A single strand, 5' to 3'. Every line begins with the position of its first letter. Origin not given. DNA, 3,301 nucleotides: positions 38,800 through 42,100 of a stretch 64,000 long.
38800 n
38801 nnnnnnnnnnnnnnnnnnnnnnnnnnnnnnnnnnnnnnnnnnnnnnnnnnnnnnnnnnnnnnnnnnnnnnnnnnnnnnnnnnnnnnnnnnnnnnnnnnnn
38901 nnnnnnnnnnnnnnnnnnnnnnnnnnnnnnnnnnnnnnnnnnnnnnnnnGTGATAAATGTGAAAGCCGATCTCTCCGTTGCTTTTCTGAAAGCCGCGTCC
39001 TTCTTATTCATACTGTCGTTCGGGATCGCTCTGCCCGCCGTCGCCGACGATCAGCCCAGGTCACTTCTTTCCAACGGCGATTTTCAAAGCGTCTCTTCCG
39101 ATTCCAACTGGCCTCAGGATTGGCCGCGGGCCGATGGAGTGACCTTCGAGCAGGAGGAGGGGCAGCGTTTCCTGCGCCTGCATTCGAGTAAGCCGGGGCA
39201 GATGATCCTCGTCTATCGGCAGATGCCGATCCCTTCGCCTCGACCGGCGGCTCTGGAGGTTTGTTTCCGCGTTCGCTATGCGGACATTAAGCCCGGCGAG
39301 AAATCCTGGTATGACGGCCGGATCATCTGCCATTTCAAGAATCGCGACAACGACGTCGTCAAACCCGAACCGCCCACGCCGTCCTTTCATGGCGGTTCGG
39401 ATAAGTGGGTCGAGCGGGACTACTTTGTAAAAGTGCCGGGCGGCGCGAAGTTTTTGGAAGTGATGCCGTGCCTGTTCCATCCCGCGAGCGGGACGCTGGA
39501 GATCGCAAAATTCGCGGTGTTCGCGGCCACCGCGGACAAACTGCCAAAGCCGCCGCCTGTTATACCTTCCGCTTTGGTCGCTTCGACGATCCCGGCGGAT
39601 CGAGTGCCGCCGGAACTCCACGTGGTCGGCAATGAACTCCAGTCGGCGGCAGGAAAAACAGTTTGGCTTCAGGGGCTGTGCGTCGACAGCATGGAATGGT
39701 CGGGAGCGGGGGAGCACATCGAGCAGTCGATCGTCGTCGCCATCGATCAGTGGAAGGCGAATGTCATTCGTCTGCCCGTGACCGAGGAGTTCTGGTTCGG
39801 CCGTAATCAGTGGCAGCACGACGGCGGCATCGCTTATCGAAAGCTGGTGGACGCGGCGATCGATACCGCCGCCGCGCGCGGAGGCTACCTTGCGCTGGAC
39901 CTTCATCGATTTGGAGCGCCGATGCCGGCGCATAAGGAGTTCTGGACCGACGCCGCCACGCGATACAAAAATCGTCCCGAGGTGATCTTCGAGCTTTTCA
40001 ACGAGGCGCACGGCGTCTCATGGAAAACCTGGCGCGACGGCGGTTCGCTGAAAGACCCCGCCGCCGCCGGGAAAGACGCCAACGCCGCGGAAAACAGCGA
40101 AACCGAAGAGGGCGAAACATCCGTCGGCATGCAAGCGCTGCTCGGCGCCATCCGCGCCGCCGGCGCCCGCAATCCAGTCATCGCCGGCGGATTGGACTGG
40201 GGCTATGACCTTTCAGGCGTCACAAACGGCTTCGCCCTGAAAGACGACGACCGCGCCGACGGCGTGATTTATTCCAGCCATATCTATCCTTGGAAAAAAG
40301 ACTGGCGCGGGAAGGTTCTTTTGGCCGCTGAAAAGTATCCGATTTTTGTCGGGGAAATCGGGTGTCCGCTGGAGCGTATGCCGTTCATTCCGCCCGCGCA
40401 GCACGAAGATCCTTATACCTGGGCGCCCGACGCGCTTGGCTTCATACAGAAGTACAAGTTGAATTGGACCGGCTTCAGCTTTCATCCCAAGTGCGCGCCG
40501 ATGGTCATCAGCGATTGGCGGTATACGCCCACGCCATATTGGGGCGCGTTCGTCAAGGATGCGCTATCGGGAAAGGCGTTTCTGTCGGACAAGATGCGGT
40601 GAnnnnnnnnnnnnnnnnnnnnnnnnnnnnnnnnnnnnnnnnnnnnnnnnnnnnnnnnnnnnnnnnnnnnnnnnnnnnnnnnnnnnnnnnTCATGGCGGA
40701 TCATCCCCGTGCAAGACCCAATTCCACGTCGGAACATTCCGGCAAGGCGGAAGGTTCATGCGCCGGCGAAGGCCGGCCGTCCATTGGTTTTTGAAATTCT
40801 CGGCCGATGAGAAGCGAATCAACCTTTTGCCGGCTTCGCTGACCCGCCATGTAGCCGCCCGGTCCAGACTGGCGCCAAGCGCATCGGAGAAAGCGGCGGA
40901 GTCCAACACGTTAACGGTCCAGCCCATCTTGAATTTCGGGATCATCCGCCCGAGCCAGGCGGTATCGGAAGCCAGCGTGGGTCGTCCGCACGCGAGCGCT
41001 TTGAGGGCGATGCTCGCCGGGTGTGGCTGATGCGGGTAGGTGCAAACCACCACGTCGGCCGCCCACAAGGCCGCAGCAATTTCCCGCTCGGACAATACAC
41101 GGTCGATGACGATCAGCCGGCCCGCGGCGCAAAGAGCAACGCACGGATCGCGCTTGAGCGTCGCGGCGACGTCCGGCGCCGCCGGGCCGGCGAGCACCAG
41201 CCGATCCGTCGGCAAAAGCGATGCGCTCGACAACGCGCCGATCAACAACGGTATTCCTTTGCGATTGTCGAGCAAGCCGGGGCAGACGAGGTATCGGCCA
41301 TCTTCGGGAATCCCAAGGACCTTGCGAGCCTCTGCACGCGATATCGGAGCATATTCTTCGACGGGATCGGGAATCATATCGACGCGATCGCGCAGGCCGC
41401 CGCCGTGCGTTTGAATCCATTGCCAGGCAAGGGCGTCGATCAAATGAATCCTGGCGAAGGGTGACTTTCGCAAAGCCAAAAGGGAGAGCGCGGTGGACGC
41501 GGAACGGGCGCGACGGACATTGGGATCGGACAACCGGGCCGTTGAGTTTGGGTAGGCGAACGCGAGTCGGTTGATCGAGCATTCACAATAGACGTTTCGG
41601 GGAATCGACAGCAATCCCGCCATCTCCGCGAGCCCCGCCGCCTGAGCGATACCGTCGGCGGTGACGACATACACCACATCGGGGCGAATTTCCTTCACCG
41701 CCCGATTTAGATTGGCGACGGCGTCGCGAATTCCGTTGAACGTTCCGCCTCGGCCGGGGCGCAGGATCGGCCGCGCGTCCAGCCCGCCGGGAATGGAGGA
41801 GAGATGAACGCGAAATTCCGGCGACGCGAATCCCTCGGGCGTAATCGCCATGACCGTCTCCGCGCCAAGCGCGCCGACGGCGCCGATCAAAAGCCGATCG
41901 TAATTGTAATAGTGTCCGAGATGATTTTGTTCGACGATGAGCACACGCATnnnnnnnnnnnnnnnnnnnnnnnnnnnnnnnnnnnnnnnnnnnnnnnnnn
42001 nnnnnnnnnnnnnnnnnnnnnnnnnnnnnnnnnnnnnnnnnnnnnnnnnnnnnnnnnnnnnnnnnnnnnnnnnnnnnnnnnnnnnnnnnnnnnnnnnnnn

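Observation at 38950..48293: Glycan-related locus with uncharacterised core components and an embedded PIN toxin-antitoxin pair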

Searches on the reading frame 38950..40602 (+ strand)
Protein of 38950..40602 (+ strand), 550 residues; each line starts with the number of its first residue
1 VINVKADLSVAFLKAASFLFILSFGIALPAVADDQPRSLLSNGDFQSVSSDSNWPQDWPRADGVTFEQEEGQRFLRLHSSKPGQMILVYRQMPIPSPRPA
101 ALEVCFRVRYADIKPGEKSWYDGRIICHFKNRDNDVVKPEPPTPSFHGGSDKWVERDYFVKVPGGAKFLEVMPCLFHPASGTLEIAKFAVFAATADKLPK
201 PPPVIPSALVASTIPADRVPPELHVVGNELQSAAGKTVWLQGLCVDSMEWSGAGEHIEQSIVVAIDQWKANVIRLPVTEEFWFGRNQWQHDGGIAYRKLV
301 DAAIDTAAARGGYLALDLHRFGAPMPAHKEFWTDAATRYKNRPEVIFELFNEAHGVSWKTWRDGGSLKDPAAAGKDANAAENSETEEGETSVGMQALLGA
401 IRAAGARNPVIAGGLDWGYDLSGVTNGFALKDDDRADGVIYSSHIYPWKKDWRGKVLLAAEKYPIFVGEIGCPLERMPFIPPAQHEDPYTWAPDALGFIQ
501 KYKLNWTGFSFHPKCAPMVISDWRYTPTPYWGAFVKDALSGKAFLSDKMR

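Call 3: search_protein_families(library=pfam, proteins=[window:38950-40602:+], max_evalue=0.01)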
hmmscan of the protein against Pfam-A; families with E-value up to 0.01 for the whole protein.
window:38950-40602:+ (550 aa): 1 family
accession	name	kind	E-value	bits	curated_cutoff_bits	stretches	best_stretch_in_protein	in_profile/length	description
PF00150.24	Cellulase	-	7e-26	91.8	23.5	1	233-513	3-270/272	Cellulase (glycosyl hydrolase family 5)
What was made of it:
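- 38950..40602 (+): Secreted GH5 glycoside hydrolase. It has a signal peptide, an N-terminal domain of about 190 aa with no family match, a Pro-rich linker and a GH5 catalytic domain. Pfam Cellulase 7e-26, residues 233-513 (call 3).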

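Call 7: search_protein_families(library=ncbifam, proteins=[window:38950-40602:+], max_evalue=1)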
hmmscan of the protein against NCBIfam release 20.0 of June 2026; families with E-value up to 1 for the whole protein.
window:38950-40602:+ (550 aa): 0 families

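Call 32: search_solved_structures(query=window:38950-40602:+, max_evalue=0.001)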
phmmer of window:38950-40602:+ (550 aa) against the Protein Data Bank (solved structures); distinct sequences matched with E-value up to 0.001: 21.
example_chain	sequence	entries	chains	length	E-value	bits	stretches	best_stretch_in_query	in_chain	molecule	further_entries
8bn7_CCC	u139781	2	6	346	1.4e-12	50.1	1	218-536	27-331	Cellulase, putative, cel5C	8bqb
4hty_A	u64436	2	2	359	2.2e-11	46.1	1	218-534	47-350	Cellulase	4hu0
5a8m_A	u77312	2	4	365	2.4e-11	46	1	396-538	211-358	PUTATIVE RETAINING B-GLYCOSIDASE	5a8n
5a8o_A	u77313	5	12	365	5.7e-11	44.8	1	396-538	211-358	PUTATIVE RETAINING B-GLYCOSIDASE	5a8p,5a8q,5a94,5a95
2cks_A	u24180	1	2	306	3e-10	42.4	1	222-416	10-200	ENDOGLUCANASE E-5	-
2ckr_A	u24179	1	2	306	5.7e-10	41.5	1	222-419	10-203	ENDOGLUCANASE E-5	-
5wh8_A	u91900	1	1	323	2.8e-09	39.2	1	222-363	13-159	Putative carbohydrate-active enzyme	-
9wcc_A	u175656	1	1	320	7e-09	37.9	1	222-359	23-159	AABGIC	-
4xzw_A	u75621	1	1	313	9.2e-09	37.5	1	222-359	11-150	endo-glucanase chimera C10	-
5ihs_A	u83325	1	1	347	9.5e-09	37.4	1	222-359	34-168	Endoglucanase, glycoside hydrolase family 5 protein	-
3pzt_A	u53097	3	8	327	1.3e-07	33.7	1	221-359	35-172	Endoglucanase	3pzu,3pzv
5i2u_A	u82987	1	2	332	1.4e-07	33.5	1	222-360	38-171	Cellulase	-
8zvk_A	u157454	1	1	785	1.7e-07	33.3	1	222-359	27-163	AaBgIC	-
6gjf_A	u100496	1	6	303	2.8e-07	32.6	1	221-359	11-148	ENDOGLUCANASE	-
4xzb_A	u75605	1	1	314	1.1e-06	30.6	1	222-362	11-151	CelA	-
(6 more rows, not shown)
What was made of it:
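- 38950..40602 (+): PDB GH5 endoglucanases, E 1e-12 (call 32).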

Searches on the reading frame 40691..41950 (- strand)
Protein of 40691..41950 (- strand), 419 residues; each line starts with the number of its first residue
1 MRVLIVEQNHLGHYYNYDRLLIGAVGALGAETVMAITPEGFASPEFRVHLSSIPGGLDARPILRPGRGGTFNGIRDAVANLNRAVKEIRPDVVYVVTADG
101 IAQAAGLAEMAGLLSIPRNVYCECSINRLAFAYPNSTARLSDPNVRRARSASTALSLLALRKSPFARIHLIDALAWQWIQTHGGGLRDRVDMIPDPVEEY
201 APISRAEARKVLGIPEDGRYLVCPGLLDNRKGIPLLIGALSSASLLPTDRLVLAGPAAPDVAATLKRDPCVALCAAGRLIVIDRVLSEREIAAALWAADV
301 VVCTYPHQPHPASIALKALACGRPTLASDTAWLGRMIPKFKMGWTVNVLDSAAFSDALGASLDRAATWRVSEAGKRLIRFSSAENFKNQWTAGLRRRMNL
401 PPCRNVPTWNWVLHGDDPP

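Call 3: search_protein_families(library=pfam, proteins=[window:40691-41950:-], max_evalue=0.01)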
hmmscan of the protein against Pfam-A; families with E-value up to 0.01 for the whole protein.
window:40691-41950:- (419 aa): 2 families
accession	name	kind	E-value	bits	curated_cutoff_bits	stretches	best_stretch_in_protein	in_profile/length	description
PF13692.12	Glyco_trans_1_4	-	4.6e-09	37.1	27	1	219-361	2-139/142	Glycosyl transferases group 1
PF00534.26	Glycos_transf_1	-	9.3e-07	29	26.4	1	205-358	2-152/172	Glycosyl transferases group 1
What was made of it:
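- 40691..41950 (-): Stand-alone GT-B (GT4-like) glycosyltransferase, transcribed divergently from the 612-aa gene across a 96-nt spacer. Pfam Glyco_trans_1_4 4.6e-9, C-terminal half only (call 3).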

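Call 7: search_protein_families(library=ncbifam, proteins=[window:40691-41950:-], max_evalue=1)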
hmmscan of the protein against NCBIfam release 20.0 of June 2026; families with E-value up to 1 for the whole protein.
window:40691-41950:- (419 aa): 10 families
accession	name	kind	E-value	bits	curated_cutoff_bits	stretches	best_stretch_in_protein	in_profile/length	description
TIGR02149.1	glgA_Coryne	subfamily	3.4e-09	36.3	302.4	1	199-363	182-350/391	glycogen synthase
TIGR03449.1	mycothiol_MshA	equivalog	5.8e-08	32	462.5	1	187-372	187-378/406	D-inositol-3-phosphate glycosyltransferase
TIGR04047.1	MSMEG_0565_glyc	hypoth_equivalog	1.1e-05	24.8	259.85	1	208-379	184-356/373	MSMEG_0565 family glycosyltransferase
NF053787.1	GlcN_PG_synth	equivalog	1.9e-05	23.7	480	1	199-360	177-322/361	N-acetylglucosaminyl phosphatidylglycerol synthase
NF038229.1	Glyco4_Geo_Pelo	equivalog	0.0028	16.7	400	1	166-329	111-268/338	GPMC system family 4 glycosyltransferase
NF041876.1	EPS_EpsE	equivalog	0.0033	16.7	400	1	286-378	284-376/389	exopolysaccharide biosynthesis GT4 family glycosyltransferase EpsE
NF038295.1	EPS_HpsP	equivalog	0.0069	15.4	550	1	193-366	181-354/388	hormogonium polysaccharide biosynthesis glycosyltransferase HpsP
TIGR02472.1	sucr_P_syn_N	equivalog_domain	0.17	10.6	576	1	316-375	358-418/439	sucrose-phosphate synthase, putative, glycosyltransferase domain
TIGR03088.1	stp2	hypoth_equivalog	0.19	10.7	409.05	1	286-367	260-341/374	TIGR03088 family PEP-CTERM/XrtA system glycosyltransferase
TIGR03999.1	thiol_BshA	equivalog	0.24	10.3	273.7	1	289-362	264-336/375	N-acetyl-alpha-D-glucosaminyl L-malate synthase BshA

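Call 31: search_solved_structures(query=window:40691-41950:-, max_evalue=0.01)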
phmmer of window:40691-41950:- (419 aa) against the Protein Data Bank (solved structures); distinct sequences matched with E-value up to 0.01: 3.
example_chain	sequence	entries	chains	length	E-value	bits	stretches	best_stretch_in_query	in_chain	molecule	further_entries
6kih_A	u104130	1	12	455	3.3e-08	36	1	202-365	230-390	Tll1590 protein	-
3c4q_A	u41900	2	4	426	1.9e-05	27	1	187-367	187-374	Predicted glycosyltransferases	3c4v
3c48_A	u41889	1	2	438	2e-05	26.9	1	187-367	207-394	Predicted glycosyltransferases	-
